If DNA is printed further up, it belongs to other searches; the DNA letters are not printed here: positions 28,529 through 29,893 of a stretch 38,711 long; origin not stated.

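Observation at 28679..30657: ParB-like CTPase translationally coupled to a sensor-less sigma54-type activator: candidate new regulatory system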

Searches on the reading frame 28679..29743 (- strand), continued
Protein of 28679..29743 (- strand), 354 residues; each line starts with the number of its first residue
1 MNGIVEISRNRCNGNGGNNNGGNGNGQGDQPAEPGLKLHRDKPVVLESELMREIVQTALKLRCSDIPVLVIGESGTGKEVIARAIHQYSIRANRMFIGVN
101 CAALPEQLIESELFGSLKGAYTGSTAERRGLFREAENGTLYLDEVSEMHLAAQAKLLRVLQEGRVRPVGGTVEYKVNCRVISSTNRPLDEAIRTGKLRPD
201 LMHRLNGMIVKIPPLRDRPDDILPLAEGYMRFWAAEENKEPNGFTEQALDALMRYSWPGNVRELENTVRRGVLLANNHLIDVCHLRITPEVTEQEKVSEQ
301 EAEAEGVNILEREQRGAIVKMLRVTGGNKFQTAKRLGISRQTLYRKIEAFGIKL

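Call 25: search_solved_structures(query=window:28679-29743:-, max_evalue=1e-30, show_alignments=3)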
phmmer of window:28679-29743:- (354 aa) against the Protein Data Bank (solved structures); distinct sequences matched with E-value up to 1e-30: 35.
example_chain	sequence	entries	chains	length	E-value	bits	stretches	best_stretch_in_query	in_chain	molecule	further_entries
4l4u_A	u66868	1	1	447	1.6e-73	251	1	40-352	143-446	Transcriptional regulator (NtrC family)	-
1ny6_A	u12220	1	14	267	1.1e-69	238.4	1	40-283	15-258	transcriptional regulator (NtrC family)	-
4ly6_A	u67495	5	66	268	1.1e-69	238.4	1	40-283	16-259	Transcriptional regulator (NtrC family)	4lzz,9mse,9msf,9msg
1ny5_A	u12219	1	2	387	3.3e-69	236.9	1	40-283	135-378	transcriptional regulator (NtrC family)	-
3m0e_A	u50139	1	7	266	7.5e-69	235.7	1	40-283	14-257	Transcriptional regulator (NtrC family)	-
1ojl_A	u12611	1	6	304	7.6e-69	235.7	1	49-347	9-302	TRANSCRIPTIONAL REGULATORY PROTEIN ZRAR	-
9qq6_C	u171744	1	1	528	1.6e-65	224.7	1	44-350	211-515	Nif-specific regulatory protein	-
26jl_A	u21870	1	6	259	1.1e-63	218.7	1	51-286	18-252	Flagellar regulatory protein A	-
6iy8_A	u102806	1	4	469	5e-63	216.6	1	64-276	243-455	Positive regulator CapR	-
3dzd_A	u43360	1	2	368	4.4e-59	203.6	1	51-280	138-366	Transcriptional regulator (NtrC family)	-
5ep2_A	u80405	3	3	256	1.7e-57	198.3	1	61-277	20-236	Putative repressor protein luxO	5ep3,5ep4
5ep1_A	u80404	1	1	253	1.7e-57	198.3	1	61-277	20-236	Putative repressor protein luxO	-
5ep0_A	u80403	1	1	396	5.6e-57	196.6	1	61-277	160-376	Putative repressor protein luxO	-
5nss_F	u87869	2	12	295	3e-54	187.7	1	46-273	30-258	Psp operon transcriptional activator | Transcription activator PspF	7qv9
2vii_A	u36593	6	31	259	3.3e-54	187.6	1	47-273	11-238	PSP OPERON TRANSCRIPTIONAL ACTIVATOR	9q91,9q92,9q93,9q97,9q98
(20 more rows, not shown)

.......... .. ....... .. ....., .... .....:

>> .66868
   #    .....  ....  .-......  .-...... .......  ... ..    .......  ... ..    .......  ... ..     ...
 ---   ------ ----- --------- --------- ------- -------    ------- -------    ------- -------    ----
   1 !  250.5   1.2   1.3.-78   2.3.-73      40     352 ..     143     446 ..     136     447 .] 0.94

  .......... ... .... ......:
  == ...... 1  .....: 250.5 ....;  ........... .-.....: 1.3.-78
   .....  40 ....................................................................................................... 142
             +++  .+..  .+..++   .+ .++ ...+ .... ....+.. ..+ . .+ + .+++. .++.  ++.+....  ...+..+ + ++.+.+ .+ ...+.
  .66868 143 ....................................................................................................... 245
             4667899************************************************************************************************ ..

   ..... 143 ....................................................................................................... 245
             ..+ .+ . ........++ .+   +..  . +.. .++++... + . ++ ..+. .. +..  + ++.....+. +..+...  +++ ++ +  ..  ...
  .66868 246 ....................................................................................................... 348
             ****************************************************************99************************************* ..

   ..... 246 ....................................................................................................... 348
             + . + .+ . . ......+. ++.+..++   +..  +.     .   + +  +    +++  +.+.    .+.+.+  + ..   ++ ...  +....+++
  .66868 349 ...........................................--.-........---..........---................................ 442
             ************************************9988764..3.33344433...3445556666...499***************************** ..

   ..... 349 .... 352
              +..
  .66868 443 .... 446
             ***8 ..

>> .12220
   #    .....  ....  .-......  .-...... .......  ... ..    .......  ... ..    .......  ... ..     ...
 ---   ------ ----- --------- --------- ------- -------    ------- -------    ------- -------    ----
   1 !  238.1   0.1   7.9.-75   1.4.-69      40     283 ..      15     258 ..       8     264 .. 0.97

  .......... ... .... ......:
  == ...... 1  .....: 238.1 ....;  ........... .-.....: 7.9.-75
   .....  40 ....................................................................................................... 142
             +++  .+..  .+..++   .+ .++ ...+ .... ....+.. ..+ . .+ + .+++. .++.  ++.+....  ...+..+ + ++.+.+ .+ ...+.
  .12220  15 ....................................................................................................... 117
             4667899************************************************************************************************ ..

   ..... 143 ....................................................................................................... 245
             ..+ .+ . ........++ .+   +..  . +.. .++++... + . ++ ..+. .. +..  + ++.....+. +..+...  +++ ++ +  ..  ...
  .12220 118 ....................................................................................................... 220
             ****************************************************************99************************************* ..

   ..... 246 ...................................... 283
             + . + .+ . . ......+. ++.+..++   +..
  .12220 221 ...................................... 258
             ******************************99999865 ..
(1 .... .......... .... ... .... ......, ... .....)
